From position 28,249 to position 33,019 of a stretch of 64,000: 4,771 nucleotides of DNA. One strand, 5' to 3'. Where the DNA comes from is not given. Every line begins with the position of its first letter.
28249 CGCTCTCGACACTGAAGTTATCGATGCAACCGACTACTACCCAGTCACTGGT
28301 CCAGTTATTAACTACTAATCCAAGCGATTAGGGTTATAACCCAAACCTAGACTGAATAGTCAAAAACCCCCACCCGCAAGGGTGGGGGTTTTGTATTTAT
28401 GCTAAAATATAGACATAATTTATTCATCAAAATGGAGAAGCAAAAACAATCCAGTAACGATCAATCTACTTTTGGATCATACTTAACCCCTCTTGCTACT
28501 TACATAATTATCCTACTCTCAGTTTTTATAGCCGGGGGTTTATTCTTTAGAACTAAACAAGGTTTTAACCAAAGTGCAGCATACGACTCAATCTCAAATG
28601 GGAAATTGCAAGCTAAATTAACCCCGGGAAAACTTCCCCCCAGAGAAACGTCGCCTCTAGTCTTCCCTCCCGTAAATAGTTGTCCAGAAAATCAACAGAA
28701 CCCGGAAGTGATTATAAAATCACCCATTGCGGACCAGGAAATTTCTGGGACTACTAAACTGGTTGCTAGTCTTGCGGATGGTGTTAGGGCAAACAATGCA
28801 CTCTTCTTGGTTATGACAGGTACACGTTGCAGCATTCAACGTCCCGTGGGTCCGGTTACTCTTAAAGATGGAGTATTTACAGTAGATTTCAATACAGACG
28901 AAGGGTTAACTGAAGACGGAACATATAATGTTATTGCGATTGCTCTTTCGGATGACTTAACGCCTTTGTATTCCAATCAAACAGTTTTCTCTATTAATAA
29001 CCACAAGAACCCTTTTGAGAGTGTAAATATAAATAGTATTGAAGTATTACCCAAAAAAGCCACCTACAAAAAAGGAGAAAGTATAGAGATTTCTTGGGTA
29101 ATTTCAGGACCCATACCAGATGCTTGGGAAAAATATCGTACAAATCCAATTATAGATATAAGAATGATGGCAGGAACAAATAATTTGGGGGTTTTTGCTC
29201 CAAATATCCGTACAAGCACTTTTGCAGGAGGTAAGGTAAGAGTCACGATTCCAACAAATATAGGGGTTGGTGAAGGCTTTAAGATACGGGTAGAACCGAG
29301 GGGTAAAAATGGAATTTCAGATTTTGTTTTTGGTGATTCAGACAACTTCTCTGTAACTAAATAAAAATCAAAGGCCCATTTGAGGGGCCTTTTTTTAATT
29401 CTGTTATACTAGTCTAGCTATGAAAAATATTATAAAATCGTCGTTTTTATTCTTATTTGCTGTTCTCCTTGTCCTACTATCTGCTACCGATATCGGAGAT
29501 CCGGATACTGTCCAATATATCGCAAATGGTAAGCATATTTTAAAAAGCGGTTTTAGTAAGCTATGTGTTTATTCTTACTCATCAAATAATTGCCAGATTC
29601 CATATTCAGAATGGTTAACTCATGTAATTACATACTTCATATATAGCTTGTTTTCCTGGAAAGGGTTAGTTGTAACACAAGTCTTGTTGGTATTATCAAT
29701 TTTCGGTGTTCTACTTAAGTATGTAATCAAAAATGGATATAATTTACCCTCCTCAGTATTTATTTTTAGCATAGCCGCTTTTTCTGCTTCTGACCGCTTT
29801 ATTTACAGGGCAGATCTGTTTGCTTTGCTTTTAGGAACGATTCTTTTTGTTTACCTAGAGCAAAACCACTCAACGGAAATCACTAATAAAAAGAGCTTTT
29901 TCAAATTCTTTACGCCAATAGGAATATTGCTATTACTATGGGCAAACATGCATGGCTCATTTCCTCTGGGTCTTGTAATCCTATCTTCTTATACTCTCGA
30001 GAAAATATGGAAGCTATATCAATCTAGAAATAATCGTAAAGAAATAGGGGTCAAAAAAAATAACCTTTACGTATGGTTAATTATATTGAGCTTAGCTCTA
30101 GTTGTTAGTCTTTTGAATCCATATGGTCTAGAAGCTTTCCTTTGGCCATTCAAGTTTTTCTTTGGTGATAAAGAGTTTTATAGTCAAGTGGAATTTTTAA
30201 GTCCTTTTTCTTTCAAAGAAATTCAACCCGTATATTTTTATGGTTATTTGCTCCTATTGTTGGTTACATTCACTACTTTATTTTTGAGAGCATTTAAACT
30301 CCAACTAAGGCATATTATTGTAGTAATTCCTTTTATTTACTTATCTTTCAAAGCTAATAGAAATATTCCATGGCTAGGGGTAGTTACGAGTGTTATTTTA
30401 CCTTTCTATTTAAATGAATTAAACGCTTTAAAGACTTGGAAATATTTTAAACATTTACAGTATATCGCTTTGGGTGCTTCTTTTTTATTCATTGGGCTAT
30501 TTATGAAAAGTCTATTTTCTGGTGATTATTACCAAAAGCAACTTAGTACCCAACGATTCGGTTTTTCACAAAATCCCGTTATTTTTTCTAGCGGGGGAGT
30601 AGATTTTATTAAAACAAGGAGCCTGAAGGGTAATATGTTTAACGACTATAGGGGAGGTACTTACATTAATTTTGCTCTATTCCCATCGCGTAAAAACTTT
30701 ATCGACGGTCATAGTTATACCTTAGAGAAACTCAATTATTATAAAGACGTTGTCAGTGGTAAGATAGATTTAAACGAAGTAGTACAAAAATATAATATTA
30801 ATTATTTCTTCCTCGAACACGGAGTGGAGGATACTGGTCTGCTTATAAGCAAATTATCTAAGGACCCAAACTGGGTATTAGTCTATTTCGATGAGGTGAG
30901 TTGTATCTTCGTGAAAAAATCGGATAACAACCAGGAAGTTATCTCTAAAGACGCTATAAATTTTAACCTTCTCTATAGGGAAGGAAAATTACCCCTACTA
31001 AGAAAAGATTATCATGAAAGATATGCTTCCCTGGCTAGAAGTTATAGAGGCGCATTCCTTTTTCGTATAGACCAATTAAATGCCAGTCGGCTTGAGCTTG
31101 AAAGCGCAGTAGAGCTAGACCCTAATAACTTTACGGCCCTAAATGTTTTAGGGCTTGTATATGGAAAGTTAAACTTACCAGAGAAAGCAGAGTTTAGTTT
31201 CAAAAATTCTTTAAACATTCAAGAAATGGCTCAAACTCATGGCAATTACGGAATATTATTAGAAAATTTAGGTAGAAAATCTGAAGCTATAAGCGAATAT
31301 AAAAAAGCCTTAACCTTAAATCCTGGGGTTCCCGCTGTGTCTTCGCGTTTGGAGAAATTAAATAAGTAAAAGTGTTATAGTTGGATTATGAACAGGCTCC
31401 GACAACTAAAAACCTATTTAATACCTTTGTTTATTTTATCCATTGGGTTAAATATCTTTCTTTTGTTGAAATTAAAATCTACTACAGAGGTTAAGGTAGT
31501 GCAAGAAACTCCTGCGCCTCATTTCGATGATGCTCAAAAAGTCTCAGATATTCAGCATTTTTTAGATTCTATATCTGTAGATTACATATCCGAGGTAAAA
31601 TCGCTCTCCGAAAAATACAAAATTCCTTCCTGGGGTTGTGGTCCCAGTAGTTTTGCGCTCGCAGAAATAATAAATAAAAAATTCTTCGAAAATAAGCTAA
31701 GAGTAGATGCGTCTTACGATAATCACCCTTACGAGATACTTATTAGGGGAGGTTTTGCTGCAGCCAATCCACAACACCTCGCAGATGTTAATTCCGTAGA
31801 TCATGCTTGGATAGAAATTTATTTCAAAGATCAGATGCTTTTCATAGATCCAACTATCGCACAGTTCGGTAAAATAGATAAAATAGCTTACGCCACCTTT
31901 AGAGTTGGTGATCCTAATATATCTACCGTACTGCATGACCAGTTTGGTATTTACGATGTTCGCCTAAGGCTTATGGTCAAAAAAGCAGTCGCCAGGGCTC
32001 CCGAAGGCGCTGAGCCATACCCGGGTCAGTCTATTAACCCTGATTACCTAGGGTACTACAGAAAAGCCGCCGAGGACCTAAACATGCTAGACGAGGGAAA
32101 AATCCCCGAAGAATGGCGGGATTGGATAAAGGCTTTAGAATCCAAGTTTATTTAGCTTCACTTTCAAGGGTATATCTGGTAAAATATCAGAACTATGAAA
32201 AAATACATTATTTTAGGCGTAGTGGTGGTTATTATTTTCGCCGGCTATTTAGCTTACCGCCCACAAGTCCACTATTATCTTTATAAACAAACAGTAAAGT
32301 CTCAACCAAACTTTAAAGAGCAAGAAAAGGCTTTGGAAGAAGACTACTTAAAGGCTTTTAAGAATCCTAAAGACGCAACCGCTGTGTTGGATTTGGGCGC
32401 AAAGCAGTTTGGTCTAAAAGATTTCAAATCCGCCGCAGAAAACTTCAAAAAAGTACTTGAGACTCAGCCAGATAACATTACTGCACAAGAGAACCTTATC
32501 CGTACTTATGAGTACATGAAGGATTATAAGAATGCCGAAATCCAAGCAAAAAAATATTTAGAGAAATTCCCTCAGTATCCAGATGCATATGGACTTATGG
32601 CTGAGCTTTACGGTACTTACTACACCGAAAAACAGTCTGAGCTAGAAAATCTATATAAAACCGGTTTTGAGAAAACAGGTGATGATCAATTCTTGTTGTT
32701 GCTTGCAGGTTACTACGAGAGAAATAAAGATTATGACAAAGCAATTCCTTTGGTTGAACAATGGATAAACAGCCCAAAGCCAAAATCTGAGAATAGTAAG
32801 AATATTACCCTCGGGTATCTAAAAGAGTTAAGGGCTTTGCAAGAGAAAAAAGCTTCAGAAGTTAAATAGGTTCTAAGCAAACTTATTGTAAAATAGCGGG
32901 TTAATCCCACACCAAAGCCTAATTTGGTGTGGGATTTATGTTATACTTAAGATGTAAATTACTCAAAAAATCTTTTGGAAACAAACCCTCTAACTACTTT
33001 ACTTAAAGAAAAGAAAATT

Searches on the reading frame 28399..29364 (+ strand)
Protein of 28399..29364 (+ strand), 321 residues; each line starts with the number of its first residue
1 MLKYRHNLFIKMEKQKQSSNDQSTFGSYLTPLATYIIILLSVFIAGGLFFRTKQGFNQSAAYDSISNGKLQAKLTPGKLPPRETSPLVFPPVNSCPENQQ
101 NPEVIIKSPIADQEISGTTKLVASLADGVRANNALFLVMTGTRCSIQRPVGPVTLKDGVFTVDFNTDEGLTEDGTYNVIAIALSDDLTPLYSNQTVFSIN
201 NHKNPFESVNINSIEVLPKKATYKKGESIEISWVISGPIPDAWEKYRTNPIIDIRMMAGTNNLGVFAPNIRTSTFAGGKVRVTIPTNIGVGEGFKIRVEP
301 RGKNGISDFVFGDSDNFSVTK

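Call 18: search_protein_families(library=pfam, proteins=[window:28399-29364:+], max_evalue=0.0001)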
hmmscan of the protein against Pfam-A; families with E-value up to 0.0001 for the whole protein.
window:28399-29364:+ (321 aa): 0 families

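Call 30: search_protein_families(library=pfam, proteins=[window:28399-29364:+], max_evalue=10)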
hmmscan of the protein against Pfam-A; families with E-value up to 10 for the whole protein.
window:28399-29364:+ (321 aa): 1 family
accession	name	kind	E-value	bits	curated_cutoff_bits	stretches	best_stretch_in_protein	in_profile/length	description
PF10342.15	Kre9_KNH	-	0.0022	19.2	24.6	1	220-308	5-85/94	Kre9/KNH-like N-terminal Ig-like domain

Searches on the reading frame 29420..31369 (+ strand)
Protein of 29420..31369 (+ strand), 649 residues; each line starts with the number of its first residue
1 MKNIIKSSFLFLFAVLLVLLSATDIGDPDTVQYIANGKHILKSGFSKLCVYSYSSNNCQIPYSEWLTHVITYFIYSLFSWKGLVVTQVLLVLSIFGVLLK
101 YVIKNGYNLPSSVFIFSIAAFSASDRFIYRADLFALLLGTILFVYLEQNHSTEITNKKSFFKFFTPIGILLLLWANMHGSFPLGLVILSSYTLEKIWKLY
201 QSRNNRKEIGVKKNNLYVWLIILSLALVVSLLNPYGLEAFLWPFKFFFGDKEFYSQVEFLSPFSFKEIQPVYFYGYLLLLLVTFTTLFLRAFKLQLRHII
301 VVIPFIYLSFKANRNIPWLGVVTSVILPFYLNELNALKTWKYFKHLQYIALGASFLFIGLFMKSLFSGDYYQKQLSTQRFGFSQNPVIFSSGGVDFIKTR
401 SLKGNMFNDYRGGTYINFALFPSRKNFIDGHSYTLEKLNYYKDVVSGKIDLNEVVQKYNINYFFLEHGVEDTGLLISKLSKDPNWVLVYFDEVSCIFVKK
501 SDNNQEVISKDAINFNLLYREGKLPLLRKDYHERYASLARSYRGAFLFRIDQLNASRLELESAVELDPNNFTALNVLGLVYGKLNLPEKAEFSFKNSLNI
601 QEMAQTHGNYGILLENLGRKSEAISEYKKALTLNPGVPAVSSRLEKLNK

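Call 18: search_protein_families(library=pfam, proteins=[window:29420-31369:+], max_evalue=0.0001)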
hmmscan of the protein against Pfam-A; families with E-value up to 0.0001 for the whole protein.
window:29420-31369:+ (649 aa): 5 families
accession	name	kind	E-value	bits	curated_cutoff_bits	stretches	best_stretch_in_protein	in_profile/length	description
PF07719.23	TPR_2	-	1.9e-10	40.5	27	0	605-636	2-33/34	Tetratricopeptide repeat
PF13181.12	TPR_8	-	3.7e-10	39.6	25.7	0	604-635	1-32/34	Tetratricopeptide repeat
PF00515.34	TPR_1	-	8.4e-09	35.3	27.8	0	605-635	2-32/34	Tetratricopeptide repeat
PF13414.12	TPR_11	-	4.3e-08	33.1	26.8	0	552-584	9-41/42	TPR repeat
PF13431.12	TPR_17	-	2.5e-06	27.8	24.4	0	561-591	3-33/34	Tetratricopeptide repeat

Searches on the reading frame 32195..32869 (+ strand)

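Call 66: search_protein_families(library=pfam, proteins=[window:32195-32869:+], max_evalue=0.0001)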
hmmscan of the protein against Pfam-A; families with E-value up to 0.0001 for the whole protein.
window:32195-32869:+ (224 aa): 6 families
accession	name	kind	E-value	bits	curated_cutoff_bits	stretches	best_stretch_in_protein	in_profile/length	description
PF13428.12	TPR_14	-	1.4e-11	44.3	23.5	0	99-138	5-44/44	Tetratricopeptide repeat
PF14559.12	TPR_19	-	1.4e-10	41.7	25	1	74-138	4-68/68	Tetratricopeptide repeat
PF13432.12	TPR_16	-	3.7e-07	30.9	32.7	0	73-129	9-65/65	Tetratricopeptide repeat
PF07719.23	TPR_2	-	2e-06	27.9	27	0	66-94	6-34/34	Tetratricopeptide repeat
PF13424.12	TPR_12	-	5.5e-06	26.9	30.1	0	74-123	23-73/77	Tetratricopeptide repeat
PF00515.34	TPR_1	-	3.4e-05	23.9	27.8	0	67-94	7-34/34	Tetratricopeptide repeat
